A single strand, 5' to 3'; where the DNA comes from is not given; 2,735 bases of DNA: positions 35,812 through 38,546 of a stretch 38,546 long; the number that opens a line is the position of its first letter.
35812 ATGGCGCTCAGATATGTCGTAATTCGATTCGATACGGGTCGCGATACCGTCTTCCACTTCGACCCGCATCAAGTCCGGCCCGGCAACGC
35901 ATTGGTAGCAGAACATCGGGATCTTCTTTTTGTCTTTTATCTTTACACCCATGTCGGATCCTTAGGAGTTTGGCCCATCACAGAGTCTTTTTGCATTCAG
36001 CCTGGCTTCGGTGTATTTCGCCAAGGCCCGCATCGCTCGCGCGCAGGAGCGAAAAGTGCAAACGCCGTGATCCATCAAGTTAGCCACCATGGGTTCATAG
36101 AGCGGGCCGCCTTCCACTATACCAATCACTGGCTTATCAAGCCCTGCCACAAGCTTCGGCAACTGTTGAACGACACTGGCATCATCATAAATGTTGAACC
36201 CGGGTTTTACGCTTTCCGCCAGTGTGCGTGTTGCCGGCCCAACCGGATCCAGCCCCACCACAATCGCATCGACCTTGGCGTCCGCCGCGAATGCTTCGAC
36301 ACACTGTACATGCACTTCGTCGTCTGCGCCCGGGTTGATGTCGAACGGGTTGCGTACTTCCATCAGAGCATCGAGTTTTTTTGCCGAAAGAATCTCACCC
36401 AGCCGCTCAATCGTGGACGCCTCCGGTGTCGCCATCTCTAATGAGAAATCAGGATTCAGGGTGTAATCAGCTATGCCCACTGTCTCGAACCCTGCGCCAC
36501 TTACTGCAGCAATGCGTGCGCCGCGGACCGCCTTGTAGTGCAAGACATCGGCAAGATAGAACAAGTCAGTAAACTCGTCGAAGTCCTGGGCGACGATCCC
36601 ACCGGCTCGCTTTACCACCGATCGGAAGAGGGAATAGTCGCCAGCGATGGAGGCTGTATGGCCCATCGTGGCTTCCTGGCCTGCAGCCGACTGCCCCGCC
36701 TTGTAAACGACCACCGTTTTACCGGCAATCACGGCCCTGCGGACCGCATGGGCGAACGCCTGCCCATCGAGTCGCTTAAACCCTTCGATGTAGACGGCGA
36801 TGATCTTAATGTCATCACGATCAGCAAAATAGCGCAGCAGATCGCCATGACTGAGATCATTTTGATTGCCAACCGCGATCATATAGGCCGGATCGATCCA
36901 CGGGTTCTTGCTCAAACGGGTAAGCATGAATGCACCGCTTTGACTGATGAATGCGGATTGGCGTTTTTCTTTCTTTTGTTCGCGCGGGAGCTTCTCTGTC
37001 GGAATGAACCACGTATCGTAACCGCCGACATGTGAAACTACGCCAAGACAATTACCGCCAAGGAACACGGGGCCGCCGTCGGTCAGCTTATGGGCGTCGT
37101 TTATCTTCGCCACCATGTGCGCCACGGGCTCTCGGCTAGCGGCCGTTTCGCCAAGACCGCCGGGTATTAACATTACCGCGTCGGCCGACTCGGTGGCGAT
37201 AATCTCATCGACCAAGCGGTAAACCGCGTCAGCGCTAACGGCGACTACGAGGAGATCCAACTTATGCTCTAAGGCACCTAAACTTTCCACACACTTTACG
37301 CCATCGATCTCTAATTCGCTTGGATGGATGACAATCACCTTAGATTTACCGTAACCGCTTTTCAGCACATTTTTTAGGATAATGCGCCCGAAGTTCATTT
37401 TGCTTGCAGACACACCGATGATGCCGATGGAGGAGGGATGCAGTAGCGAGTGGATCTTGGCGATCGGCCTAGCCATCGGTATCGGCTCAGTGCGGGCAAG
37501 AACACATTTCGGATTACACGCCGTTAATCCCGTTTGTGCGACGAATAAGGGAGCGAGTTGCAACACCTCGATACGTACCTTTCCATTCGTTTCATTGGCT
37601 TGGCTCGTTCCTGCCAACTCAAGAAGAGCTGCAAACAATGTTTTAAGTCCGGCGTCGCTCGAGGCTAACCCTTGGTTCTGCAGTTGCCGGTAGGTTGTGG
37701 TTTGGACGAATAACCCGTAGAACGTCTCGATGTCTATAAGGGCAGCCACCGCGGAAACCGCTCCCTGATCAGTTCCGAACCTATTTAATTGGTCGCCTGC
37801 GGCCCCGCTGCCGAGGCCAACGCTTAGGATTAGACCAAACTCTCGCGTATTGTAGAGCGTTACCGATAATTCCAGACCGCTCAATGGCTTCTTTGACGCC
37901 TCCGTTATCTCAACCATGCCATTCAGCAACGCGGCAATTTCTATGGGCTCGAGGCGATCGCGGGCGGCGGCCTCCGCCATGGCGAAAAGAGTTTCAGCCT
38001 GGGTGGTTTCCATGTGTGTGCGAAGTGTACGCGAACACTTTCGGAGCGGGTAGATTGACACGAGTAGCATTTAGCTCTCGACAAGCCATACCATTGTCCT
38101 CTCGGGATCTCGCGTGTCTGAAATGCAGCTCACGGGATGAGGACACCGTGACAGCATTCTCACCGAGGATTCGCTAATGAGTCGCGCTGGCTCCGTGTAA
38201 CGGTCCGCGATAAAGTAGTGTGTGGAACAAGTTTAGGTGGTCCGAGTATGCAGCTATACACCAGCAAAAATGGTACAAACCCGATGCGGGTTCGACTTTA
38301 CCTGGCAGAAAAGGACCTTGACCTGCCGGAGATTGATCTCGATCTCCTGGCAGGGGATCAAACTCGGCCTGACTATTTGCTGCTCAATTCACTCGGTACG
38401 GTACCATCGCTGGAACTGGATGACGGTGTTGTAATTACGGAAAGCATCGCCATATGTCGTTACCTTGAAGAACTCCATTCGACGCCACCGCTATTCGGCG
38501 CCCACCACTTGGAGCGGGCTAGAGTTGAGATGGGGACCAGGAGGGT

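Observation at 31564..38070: Candidate undescribed acyl-CoA-linked molybdoenzyme module (PadBCD-like but re-wired)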

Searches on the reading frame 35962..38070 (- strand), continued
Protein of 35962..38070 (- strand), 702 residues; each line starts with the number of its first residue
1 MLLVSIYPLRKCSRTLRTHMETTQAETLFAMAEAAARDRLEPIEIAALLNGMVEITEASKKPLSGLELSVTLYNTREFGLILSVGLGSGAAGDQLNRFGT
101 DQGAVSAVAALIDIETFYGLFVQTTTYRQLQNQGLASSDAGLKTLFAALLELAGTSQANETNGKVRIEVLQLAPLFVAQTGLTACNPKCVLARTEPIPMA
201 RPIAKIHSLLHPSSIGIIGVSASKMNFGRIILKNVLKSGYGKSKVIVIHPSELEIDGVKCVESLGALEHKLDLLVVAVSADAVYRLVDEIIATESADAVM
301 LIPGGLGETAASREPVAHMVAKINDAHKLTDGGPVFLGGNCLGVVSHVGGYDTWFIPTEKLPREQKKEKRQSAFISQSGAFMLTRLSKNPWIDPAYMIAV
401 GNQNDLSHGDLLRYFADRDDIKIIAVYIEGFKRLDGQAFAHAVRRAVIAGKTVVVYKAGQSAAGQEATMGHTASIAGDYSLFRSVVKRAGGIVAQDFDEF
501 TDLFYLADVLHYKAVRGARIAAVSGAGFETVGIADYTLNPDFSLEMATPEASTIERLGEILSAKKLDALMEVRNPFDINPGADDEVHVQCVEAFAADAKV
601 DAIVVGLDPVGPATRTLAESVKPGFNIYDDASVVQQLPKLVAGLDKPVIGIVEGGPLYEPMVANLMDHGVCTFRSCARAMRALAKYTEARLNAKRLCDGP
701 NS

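Call 58: predict_structure(alignment_id=A1)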
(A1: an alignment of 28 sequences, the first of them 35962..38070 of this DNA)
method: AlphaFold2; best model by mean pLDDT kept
length: 702 residues; sequences in the alignment: 28
mean_pLDDT: 78.5   pTM: 0.84
mean pLDDT of the five models: 78.5, 77.6, 76.1, 73.6, 73.0
residues with pLDDT >= 90: 195; 70-90: 330; 50-70: 120; < 50: 57
segments of 3 or more residues with pLDDT < 50: 1-18, 160-162, 348-352, 569-576, 610-624
pLDDT, mean of each block of 10 residues (from residue 1): 25 39 81 90 89 80 77 88 78 52 80 88 85 80 91 71 74 85 90 79 89 91 86 82 93 95 94 89 88 92 66 81 88 82 54 59 61 82 66 76 80 92 89 85 94 87 60 62 87 89 90 91 69 73 84 86 63 47 74 92 78 42 57 84 92 75 83 88 93 83 48
secondary structure, 60 per line:
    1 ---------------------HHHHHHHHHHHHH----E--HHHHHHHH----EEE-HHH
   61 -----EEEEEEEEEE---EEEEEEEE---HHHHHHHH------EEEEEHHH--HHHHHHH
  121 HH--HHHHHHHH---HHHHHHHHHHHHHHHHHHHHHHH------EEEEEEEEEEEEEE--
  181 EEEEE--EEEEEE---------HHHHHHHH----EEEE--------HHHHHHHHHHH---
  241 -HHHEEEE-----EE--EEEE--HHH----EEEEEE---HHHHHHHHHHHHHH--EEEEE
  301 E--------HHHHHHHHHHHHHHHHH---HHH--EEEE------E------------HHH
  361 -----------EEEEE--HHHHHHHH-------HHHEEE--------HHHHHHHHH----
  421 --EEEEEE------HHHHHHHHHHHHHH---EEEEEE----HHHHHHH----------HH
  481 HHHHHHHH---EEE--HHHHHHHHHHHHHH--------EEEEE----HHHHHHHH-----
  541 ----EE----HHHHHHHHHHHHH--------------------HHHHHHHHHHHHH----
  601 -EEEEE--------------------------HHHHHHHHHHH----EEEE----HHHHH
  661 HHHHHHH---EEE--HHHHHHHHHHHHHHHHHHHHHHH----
elements in order (helices of 4 or more, strands of 3 or more residues): H22-34 H42-49 E54-56 E66-75 E79-86 H90-97 E104-108 H114-122 H125-132 H136-158 E165-178 E181-185 E188-193 H203-210 E215-218 H227-237 E245-248 E258-261 E271-276 H280-293 E296-301 H310-326 E335-338 E372-376 H379-386 E397-399 H408-416 E423-428 H435-448 E452-457 H462-468 H479-488 E492-494 H497-510 E519-523 H528-535 H551-563 H584-596 E602-606 H633-643 E648-651 H656-667 E671-673 H676-698

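Call 62: fold_search(model_id=the predicted structure, library=pdb)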
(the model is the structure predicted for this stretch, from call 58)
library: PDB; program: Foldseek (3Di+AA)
matches with E <= 10: 1042; with E <= 0.001: 43
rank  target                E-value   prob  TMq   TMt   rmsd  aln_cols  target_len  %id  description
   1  9y43_B                1.5e-34  1.00  0.71  0.71   3.9       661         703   20  3-hydroxypropionyl-CoA Synthetase (ADP-forming) from Nitrosopumilus maritimus. (released 2025-10-01)
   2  9y43_A                4.6e-34  1.00  0.69  0.70   4.5       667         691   21  3-hydroxypropionyl-CoA Synthetase (ADP-forming) from Nitrosopumilus maritimus. (released 2025-10-01)
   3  2csu_A                5.3e-25  1.00  0.53  0.82   4.1       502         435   22  Crystal structure of PH0766 from Pyrococcus horikoshii OT3 (released 2006-08-01)
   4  4xym_C                1.9e-24  1.00  0.57  0.85   3.6       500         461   25  Ca. Korarchaeum cryptofilum dinucleotide forming Acetyl-coenzyme A synthetase 1 in complex with coenzyme A, Ca-AMPCP a (released 2016-01-27)
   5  4ybz_C                3.2e-24  1.00  0.57  0.84   3.7       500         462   25  Ca. Korarchaeum cryptofilum dinucleotide forming Acetyl-coenzyme A synthetase 1 in complex with ADP and with phosphory (released 2016-01-27)
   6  4xz3_C                3.6e-24  1.00  0.56  0.82   5.4       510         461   24  Ca. Korarchaeum cryptofilum dinucleotide forming Acetyl-coenzyme A synthetase 1 (Se-Met derivative) in complex with co (released 2016-01-27)
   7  4xym_A                8.7e-24  1.00  0.57  0.84   4.0       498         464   24  Ca. Korarchaeum cryptofilum dinucleotide forming Acetyl-coenzyme A synthetase 1 in complex with coenzyme A, Ca-AMPCP a (released 2016-01-27)
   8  4yaj_C                9.1e-24  1.00  0.57  0.84   3.8       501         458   25  Ca. Korarchaeum cryptofilum dinucleotide forming Acetyl-coenzyme A synthetase 1 (apo form) (released 2016-01-27)
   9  2csu_B                2.2e-23  1.00  0.53  0.81   4.4       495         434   23  Crystal structure of PH0766 from Pyrococcus horikoshii OT3 (released 2006-08-01)
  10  4xyl_A                3.8e-23  1.00  0.56  0.83   3.9       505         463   24  Ca. Korarchaeum cryptofilum ACD1 in complex with coenzyme A (released 2016-01-27)
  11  7cm9_A                2.0e-21  1.00  0.54  0.54   5.5       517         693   20  DMSP lyase DddX (released 2021-05-19)
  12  8wzu_A                2.6e-21  1.00  0.55  0.61   4.2       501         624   21  4-hydroxybutyryl-CoA Synthetase (ADP-forming) from Nitrosopumilus maritimus. (released 2024-06-12)
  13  8wzu_B                6.9e-21  1.00  0.55  0.61   4.1       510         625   19  4-hydroxybutyryl-CoA Synthetase (ADP-forming) from Nitrosopumilus maritimus. (released 2024-06-12)
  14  7cm9_D                7.3e-21  1.00  0.52  0.53   5.9       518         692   20  DMSP lyase DddX (released 2021-05-19)
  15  9isq_A                2.2e-20  1.00  0.53  0.43   4.2       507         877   23  Apo-state E.coli PatZ (released 2025-06-04)
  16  9it0_A                6.5e-20  1.00  0.54  0.44   4.4       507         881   22  Liganded-state E.coli PatZ (released 2025-06-04)
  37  4xyl_D                4.5e-04  1.00  0.18  0.52   4.2       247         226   13  Ca. Korarchaeum cryptofilum ACD1 in complex with coenzyme A (released 2016-01-27)
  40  4xyl_B                7.0e-04  1.00  0.19  0.53   3.8       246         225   13  Ca. Korarchaeum cryptofilum ACD1 in complex with coenzyme A (released 2016-01-27)
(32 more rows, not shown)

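Call 63: search_protein_families(library=ncbifam, proteins=[L117:853-1476:-, L117:2-835:-], max_evalue=0.00001)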
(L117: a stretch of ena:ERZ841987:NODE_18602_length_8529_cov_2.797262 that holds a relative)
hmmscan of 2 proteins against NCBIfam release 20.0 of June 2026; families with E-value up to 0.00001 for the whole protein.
L117:853-1476:- (207 aa): 6 families
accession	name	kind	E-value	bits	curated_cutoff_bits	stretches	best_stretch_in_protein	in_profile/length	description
TIGR01262.1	maiA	equivalog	3.6e-16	59.4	171.05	1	3-173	2-172/211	maleylacetoacetate isomerase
NF007831.0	PRK10542.1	equivalog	4.9e-16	58.9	198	1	16-204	17-193/201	glutathione transferase GstA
NF050814.1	FtsZBindFzlA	equivalog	8.1e-11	42.1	300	1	14-205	18-209/228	FtsZ-binding protein FzlA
NF010579.0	PRK13972.1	equivalog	2.1e-09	37.2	332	1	9-203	9-200/215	GSH-dependent disulfide bond oxidoreductase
NF011693.0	PRK15113.1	equivalog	3.9e-09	36.5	150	1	2-202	7-202/214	glutathione transferase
NF007016.1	PRK09481.1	equivalog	1.9e-07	30.7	314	1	1-199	11-193/209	stringent starvation protein SspA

L117:2-835:- (278 aa): 10 families
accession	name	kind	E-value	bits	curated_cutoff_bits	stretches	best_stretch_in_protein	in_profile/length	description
TIGR00233.1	trpS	equivalog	5.5e-78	262.5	176.75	1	2-261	3-254/328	tryptophan--tRNA ligase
NF008922.0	PRK12283.1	equivalog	2.2e-61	207.9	572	1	2-167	4-171/400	tryptophan--tRNA ligase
NF009207.0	PRK12556.1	equivalog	3.1e-51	174.2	479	1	3-235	5-239/332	tryptophan--tRNA ligase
NF008923.0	PRK12284.1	equivalog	6.1e-47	160.4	597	1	2-254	3-253/431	tryptophan--tRNA ligase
NF008925.0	PRK12285.1-2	equivalog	4.9e-19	68.5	451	1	4-228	65-281/365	tryptophan--tRNA ligase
NF006330.0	PRK08560.1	equivalog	2.7e-16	59.5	220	1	3-223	34-248/342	tyrosine--tRNA ligase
NF008926.0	PRK12285.1-3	equivalog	7.3e-13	48.2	320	1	4-165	68-230/429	tryptophan--tRNA ligase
NF008927.0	PRK12285.1-4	equivalog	2.9e-11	43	478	1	4-244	76-306/385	tryptophan--tRNA ligase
TIGR00234.1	tyrS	equivalog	2.7e-09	36.6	113.8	1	3-228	37-273/406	tyrosine--tRNA ligase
NF008928.0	PRK12285.1-5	equivalog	5.1e-08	31.9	891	1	4-172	95-261/530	tryptophan--tRNA ligase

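Call 64: search_protein_families(library=ncbifam, proteins=[L005:3276-4586:+], max_evalue=0.00001)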
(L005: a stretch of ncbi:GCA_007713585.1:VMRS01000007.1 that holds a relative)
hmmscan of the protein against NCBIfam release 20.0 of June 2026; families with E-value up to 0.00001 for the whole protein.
L005:3276-4586:+ (436 aa): 17 families
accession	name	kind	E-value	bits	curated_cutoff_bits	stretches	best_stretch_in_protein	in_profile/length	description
TIGR02155.1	PA_CoA_ligase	equivalog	7.5e-180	598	646.3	1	18-434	3-422/422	phenylacetate--CoA ligase PaaK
NF041878.1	paak_haloarch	equivalog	4.8e-158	526.2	700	1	14-434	4-427/427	phenylacetate--CoA ligase PaaK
NF053551.1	FlxY_rubin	equivalog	3.7e-58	197.2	520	1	22-424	8-409/424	flexirubin biosynthesis putative acyl-CoA ligase FlxY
NF045666.1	DVU1553_fam_AMP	equivalog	1e-57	195.7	300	1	18-333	18-330/331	DVU_1553 family AMP-dependent CoA ligase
NF041217.1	BagE_FevW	exception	1.6e-46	159.1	800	1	26-420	16-392/424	bagremycin/ferroverdin synthetase BagE/FevW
TIGR03335.1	F390_ftsA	equivalog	2.8e-37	128.5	458.7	1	10-352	1-347/445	coenzyme F390 synthetase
NF053567.1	HBDA_AROS1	equivalog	2.7e-10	39.3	1000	0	90-196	171-275/523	3-hydroxybenzoate--CoA ligase HbdA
NF005850.0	PRK07768.1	subfamily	3e-10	38.9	572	1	329-429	431-536/545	long-chain-fatty-acid--CoA ligase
TIGR02304.1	aden_form_hyp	equivalog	7.5e-10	38.4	251.9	1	291-366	283-363/430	F390 synthetase-related protein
NF004837.0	PRK06187.1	subfamily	4.1e-09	35.2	476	0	328-361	416-449/531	long-chain-fatty-acid--CoA ligase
NF005801.1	PRK07656.1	equivalog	5.3e-08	31.9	657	0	327-361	396-430/500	FadD3 family acyl-CoA ligase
NF006624.1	PRK09192.1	subfamily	1e-07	30.7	600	1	328-431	450-555/567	fatty acyl-AMP ligase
TIGR01733.1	AA-adenyl-dom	subfamily_domain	2.3e-07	30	317.4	0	98-293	128-325/409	amino acid adenylation domain-containing protein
NF009071.0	PRK12406.1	subfamily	3.5e-07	29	701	1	330-423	398-488/510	acyl-CoA synthetase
NF006167.0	PRK08308.1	equivalog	6.2e-07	28.6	513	0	327-361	305-340/414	acyl-CoA synthetase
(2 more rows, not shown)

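Call 69: search_protein_families(library=pfam, proteins=[L007:12150-14453:+, P0157, P0129, L007:10001-12109:+], max_evalue=10)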
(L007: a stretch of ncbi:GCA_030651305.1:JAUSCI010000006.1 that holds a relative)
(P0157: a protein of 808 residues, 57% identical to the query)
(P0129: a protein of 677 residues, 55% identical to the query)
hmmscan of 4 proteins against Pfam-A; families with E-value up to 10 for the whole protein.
L007:12150-14453:+ (767 aa): 3 families
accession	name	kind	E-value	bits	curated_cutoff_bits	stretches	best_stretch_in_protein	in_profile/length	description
PF13607.11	Succ_CoA_lig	-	2e-33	115.5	27.4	1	435-567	4-135/138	Succinyl-CoA ligase like flavodoxin domain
PF13549.11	ATP-grasp_5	-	1.7e-24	86.9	27.6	1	13-251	2-218/221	ATP-grasp domain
PF13380.12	CoA_binding_2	-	2.9e-10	41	22.8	1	277-408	2-114/116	CoA binding domain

P0157 (808 aa): 5 families
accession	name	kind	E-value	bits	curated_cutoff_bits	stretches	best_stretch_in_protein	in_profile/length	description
PF13607.11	Succ_CoA_lig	-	1.9e-36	125.3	27.4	1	478-611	3-135/138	Succinyl-CoA ligase like flavodoxin domain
PF13549.11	ATP-grasp_5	-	6.5e-21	75.1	27.6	2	27-119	2-91/221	ATP-grasp domain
PF13380.12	CoA_binding_2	-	8.3e-12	46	22.8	1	321-452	2-114/116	CoA binding domain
PF02629.25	CoA_binding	-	0.024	15.8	22.3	1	320-408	4-94/97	CoA binding domain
PF12777.12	MT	-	0.12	11.9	24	1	395-432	117-154/344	Microtubule-binding stalk of dynein motor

P0129 (677 aa): 5 families
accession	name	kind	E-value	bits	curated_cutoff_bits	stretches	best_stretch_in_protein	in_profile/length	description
PF13607.11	Succ_CoA_lig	-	1.1e-34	119.6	27.4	1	346-479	3-135/138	Succinyl-CoA ligase like flavodoxin domain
PF13380.12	CoA_binding_2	-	4.1e-13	50.2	22.8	1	189-319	2-113/116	CoA binding domain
PF13549.11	ATP-grasp_5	-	3.6e-06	27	27.6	1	35-157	102-212/221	ATP-grasp domain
PF02629.25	CoA_binding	-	0.022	15.9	22.3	1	188-271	4-89/97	CoA binding domain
PF25264.1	DUF7864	-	0.21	11.7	27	1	624-667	131-175/182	Domain of unknown function (DUF7864)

L007:10001-12109:+ (702 aa): 4 families
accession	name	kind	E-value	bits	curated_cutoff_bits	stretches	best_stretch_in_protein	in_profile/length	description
PF13607.11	Succ_CoA_lig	-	2.7e-30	105.4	27.4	1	373-504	5-135/138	Succinyl-CoA ligase like flavodoxin domain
PF13380.12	CoA_binding_2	-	1e-13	52.2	22.8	1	214-344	2-113/116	CoA binding domain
PF13549.11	ATP-grasp_5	-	0.0069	16.2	27.6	1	59-134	107-174/221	ATP-grasp domain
PF02629.25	CoA_binding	-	0.013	16.6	22.3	1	213-301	4-93/97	CoA binding domain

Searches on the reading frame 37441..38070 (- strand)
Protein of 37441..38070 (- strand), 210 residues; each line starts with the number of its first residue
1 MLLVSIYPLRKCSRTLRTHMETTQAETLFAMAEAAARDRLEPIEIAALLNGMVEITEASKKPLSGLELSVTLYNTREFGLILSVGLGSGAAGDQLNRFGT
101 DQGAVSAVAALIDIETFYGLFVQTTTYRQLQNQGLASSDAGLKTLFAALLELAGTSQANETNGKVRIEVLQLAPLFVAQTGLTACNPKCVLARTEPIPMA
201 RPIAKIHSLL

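Call 35: search_protein_families(library=pfam, proteins=[window:37450-38070:-], max_evalue=0.01)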
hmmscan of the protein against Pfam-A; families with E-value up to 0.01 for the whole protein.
window:37450-38070:- (207 aa): 0 families

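Call 69: search_protein_families(library=pfam, proteins=[window:37441-38070:-], max_evalue=10)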
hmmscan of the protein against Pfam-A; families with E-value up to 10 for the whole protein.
window:37441-38070:- (210 aa): 2 families
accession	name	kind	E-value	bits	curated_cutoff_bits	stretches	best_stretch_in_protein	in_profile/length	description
PF22700.2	MVD-like_N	-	0.12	12.4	27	1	131-159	93-121/157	Diphosphomevalonate decarboxylase-like N-terminal domain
PF13549.11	ATP-grasp_5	-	0.15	11.8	27.6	1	61-186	107-216/221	ATP-grasp domain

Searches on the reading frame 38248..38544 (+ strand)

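Call 35: search_protein_families(library=pfam, proteins=[window:38248-38544:+], max_evalue=0.01)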
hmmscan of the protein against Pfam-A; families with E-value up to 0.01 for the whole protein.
window:38248-38544:+ (99 aa): 4 families
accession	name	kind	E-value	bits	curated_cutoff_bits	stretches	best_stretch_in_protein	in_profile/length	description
PF13409.12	GST_N_2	-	1.4e-15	58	25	1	13-76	6-70/70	Glutathione S-transferase, N-terminal domain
PF13417.12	GST_N_3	-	2.3e-14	53.9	22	1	3-81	1-75/75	Glutathione S-transferase, N-terminal domain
PF02798.26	GST_N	-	5.4e-14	52.7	20.9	1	2-74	4-75/76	Glutathione S-transferase, N-terminal domain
PF18485.7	GST_N_5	-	0.0019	19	29.6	1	1-73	1-69/74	Glutathione S-transferase, N-terminal domain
